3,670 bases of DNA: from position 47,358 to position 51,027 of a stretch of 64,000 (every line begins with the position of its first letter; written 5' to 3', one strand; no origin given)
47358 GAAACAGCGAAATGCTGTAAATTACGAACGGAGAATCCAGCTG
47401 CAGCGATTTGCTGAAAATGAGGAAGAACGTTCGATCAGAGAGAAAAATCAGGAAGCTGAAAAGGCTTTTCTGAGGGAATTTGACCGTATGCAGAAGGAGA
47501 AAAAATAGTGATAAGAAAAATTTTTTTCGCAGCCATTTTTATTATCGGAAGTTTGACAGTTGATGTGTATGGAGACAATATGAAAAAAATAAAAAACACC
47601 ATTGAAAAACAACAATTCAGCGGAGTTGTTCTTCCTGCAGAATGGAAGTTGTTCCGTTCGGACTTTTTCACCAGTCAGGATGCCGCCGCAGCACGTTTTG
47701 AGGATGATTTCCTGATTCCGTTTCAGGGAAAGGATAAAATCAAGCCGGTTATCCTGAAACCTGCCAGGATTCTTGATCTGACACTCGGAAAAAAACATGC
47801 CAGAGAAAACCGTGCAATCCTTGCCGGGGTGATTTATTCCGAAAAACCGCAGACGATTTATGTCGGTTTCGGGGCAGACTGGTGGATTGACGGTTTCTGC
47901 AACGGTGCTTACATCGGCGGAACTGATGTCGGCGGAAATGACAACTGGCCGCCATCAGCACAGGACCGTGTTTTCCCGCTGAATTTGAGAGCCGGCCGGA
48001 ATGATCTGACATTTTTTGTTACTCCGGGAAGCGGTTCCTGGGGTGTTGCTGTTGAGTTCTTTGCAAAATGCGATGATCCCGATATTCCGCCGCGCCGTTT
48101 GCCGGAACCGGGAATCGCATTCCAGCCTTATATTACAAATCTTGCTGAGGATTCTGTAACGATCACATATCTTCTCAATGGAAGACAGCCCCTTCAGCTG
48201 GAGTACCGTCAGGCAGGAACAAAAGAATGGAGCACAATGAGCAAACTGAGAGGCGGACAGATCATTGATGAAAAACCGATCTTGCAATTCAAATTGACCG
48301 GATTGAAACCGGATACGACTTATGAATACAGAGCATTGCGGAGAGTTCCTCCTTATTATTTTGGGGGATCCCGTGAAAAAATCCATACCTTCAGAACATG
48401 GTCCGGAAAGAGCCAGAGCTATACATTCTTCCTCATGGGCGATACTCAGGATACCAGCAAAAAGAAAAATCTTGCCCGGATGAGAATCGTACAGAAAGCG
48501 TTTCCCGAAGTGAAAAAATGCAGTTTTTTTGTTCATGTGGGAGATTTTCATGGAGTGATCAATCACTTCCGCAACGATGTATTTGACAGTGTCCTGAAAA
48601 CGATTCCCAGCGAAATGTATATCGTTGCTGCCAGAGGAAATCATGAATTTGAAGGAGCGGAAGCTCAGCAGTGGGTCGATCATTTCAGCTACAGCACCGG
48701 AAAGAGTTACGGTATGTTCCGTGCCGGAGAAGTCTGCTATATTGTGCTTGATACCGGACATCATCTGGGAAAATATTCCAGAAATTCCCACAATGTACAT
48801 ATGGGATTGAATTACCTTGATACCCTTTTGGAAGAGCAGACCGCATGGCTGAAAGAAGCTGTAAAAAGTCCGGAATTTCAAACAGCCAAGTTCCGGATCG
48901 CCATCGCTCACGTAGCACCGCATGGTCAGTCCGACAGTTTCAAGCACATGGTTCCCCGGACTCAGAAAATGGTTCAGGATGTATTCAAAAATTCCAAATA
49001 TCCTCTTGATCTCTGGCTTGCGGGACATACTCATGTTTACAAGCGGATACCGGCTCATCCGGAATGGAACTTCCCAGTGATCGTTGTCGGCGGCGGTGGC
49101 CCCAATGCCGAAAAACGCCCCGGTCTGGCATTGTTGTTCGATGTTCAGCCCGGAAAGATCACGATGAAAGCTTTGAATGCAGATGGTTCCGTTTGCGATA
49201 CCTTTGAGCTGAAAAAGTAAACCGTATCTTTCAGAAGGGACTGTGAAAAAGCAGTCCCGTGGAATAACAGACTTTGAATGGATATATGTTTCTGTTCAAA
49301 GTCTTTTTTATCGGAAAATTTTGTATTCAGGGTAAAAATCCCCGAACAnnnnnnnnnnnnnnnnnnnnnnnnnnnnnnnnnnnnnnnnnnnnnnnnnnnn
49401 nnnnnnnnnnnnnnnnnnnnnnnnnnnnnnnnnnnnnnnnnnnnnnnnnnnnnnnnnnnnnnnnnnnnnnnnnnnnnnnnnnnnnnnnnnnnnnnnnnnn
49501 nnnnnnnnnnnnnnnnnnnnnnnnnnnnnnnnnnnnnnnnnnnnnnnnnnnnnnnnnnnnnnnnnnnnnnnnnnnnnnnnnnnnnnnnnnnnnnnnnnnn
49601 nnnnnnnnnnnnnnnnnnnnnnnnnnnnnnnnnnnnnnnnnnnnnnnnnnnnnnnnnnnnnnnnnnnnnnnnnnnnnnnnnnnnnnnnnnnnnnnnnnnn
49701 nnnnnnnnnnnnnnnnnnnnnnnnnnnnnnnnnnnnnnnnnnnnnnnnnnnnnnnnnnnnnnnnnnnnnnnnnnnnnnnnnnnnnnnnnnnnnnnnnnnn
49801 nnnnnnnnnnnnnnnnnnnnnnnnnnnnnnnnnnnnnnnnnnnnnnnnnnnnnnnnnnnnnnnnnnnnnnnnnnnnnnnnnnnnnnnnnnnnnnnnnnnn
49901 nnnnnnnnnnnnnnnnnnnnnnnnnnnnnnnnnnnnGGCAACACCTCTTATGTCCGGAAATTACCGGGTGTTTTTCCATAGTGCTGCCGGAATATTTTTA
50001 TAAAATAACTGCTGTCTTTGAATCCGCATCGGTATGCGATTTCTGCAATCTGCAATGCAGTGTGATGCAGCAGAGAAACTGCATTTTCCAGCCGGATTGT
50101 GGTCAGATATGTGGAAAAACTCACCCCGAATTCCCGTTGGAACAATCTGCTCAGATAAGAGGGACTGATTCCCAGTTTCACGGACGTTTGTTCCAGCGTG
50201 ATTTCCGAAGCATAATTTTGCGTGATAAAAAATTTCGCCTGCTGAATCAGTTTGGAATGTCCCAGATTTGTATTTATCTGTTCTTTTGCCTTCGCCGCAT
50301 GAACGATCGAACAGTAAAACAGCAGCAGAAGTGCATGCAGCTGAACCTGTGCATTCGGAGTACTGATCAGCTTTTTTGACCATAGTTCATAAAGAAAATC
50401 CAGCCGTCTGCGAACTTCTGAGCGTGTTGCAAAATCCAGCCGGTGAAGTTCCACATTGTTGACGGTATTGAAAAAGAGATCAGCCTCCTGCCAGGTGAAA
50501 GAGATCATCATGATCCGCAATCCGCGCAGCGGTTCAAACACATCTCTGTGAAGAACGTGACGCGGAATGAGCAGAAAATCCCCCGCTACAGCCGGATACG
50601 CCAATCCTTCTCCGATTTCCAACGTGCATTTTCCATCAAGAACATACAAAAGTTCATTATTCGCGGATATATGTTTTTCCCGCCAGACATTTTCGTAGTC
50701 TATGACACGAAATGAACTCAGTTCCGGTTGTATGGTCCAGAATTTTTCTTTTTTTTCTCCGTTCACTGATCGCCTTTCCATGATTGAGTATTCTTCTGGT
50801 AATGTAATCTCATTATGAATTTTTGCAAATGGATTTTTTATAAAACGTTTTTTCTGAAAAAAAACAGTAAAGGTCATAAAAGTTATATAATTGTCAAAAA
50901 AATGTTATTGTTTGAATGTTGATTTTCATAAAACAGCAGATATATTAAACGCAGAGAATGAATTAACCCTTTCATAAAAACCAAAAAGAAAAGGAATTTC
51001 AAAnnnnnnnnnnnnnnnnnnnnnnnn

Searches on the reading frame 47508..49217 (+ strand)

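Call 35: search_protein_families(library=pfam, proteins=[window:47508-49217:+], max_evalue=0.001)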
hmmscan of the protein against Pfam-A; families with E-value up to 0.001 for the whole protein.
window:47508-49217:+ (570 aa): 2 families
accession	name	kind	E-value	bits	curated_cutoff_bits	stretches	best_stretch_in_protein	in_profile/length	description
PF00149.33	Metallophos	-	4.5e-12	47.2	21.5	1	307-511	3-191/191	Calcineurin-like phosphoesterase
PF16656.11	Pur_ac_phosph_N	-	0.0002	22.3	30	1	210-276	9-78/93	Purple acid Phosphatase, N-terminal domain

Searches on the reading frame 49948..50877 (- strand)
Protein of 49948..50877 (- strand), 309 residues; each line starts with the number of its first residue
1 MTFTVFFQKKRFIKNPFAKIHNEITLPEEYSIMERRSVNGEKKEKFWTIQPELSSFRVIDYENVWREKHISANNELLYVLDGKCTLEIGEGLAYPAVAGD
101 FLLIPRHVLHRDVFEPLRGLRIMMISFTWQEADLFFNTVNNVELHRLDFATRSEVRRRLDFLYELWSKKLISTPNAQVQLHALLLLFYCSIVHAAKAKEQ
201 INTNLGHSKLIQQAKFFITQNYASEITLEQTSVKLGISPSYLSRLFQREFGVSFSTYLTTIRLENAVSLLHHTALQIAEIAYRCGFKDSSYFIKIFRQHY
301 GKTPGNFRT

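Call 69: search_protein_families(library=pfam, proteins=[window:49948-50877:-], max_evalue=0.001)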
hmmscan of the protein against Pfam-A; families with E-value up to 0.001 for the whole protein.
window:49948-50877:- (309 aa): 4 families
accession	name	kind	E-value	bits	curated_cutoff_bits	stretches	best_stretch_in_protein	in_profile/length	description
PF12833.13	HTH_18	-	1.7e-25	89.5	33.6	1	234-308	4-78/80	Helix-turn-helix domain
PF00165.29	HTH_AraC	-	8.1e-22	77.3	26.6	2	270-309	1-42/42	Bacterial regulatory helix-turn-helix proteins, AraC family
PF07883.17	Cupin_2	-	5.6e-06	26.4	27.2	1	68-111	13-55/70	Cupin domain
PF02311.25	AraC_binding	-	1.2e-05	25.5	21.1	1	67-133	17-82/135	AraC-like ligand binding domain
